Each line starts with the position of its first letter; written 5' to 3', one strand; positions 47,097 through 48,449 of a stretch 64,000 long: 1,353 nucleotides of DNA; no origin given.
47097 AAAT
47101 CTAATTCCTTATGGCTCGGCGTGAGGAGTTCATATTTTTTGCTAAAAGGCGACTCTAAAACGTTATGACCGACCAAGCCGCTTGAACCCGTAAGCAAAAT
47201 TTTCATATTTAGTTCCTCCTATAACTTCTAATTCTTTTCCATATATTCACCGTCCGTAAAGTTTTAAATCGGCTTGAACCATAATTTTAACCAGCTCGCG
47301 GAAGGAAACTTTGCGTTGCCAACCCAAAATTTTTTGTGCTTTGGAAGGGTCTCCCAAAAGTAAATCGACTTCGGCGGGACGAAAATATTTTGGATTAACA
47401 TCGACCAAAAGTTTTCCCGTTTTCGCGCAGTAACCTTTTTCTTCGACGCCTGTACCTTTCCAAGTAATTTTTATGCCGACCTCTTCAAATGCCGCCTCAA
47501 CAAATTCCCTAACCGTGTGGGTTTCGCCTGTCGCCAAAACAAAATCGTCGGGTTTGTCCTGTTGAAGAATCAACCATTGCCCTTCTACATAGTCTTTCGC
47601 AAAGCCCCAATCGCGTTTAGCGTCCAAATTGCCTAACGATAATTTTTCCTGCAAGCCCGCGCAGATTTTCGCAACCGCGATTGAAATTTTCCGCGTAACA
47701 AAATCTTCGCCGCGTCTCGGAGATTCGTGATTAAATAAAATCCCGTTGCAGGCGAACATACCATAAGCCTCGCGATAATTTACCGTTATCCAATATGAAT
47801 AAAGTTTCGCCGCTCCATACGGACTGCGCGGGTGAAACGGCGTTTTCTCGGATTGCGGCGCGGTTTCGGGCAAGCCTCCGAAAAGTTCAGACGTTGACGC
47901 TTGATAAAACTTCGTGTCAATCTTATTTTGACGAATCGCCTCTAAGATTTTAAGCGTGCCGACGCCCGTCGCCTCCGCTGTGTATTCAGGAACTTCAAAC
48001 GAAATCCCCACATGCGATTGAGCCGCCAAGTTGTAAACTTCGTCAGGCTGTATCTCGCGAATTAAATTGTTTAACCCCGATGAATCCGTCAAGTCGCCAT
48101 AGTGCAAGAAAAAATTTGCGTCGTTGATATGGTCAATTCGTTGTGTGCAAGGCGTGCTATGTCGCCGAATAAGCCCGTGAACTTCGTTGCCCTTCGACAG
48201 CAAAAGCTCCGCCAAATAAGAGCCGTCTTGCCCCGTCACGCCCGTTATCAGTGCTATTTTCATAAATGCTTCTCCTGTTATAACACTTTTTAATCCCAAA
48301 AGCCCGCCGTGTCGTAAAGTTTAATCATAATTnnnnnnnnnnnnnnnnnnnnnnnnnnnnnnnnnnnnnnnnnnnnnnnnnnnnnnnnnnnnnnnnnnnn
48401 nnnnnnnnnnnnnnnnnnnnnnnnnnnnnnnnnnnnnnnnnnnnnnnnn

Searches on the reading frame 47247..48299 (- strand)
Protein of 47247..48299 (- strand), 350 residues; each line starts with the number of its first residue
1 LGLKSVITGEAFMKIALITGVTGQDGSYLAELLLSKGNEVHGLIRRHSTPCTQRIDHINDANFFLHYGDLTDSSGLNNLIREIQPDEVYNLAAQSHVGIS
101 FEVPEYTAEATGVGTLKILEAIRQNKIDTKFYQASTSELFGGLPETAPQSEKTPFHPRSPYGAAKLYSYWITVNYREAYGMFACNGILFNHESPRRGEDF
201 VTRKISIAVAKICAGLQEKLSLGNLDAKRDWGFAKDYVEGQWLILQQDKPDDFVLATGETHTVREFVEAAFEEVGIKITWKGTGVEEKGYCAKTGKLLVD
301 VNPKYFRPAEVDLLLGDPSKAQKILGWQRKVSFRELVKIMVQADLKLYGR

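Call 3: search_protein_families(library=pfam, proteins=[window:47247-48299:-])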
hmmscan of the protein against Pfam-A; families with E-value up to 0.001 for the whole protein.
window:47247-48299:- (350 aa): 5 families
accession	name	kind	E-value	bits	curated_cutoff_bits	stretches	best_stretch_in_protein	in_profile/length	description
PF16363.11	GDP_Man_Dehyd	-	2.9e-148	494.2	27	1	17-340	1-332/332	GDP-mannose 4,6 dehydratase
PF01370.27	Epimerase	-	1.4e-71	241.2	20.9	1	16-255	1-239/240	NAD dependent epimerase/dehydratase family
PF04321.23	RmlD_sub_bind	-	4.5e-11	42.8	27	1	16-166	3-130/287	RmlD substrate binding domain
PF02719.21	Polysacc_synt_2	-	7.7e-05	22.5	20.2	1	17-129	2-122/293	Polysaccharide biosynthesis protein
PF01073.25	3Beta_HSD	-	0.00013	21.6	22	1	17-141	1-122/280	3-beta hydroxysteroid dehydrogenase/isomerase family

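Call 4: search_protein_families(library=ncbifam, proteins=[window:47247-48299:-])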
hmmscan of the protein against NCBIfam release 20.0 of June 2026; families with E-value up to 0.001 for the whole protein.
window:47247-48299:- (350 aa): 18 families
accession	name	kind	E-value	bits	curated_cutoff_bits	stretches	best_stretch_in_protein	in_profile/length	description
TIGR01472.1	gmd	equivalog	8.5e-166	551.2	415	1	14-347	1-341/342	GDP-mannose 4,6-dehydratase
TIGR01181.1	dTDP_gluc_dehyt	equivalog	8.6e-30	103.9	365.1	1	17-341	3-308/321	dTDP-glucose 4,6-dehydratase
TIGR04180.1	EDH_00030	hypoth_equivalog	2.2e-28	99.2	475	1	17-331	2-296/297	NAD-dependent 4,6-dehydratase LegB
TIGR02622.1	CDP_4_6_dhtase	equivalog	3.5e-20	72.4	278.45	1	16-179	7-172/352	CDP-glucose 4,6-dehydratase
TIGR01179.1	galE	equivalog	6.3e-18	64.7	262.3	1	17-222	3-212/332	UDP-glucose 4-epimerase GalE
NF007582.0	PRK10217.1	equivalog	8.2e-16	58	698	1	15-250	3-245/355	dTDP-glucose 4,6-dehydratase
NF007490.0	PRK10084.1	subfamily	3.7e-13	49.2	649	1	17-248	4-250/361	dTDP-glucose 4,6-dehydratase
NF007956.0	PRK10675.1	subfamily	7.7e-10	38.4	394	1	16-179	3-167/338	UDP-glucose 4-epimerase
NF043036.1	ErythonDh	equivalog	8.9e-10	38.3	325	1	13-173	1-161/321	D-erythronate dehydrogenase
NF052578.1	StrlDmthSdmBMthl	equivalog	2.6e-08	34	600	1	16-269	3-240/328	sterol demethylase protein SdmB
TIGR03466.1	HpnA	hypoth_equivalog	1.1e-07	31.1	367.65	1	16-165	3-142/327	hopanoid-associated sugar epimerase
TIGR01214.1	rmlD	equivalog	4.8e-07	29.1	224.05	1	17-172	3-135/285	dTDP-4-dehydrorhamnose reductase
NF041015.1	UDPsulfquin_syn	equivalog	2.6e-05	23.4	575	1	54-132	59-140/384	UDP-sulfoquinovose synthase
NF011728.1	PRK15181.1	equivalog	5.1e-05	22.4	760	1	14-183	16-187/348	Vi polysaccharide biosynthesis UDP-N-acetylglucosaminuronic acid C-4 epimerase TviC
NF042422.1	oxyalk_red_OleD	equivalog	0.00012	21.6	580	1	13-140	1-115/329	2-alkyl-3-oxoalkanoate reductase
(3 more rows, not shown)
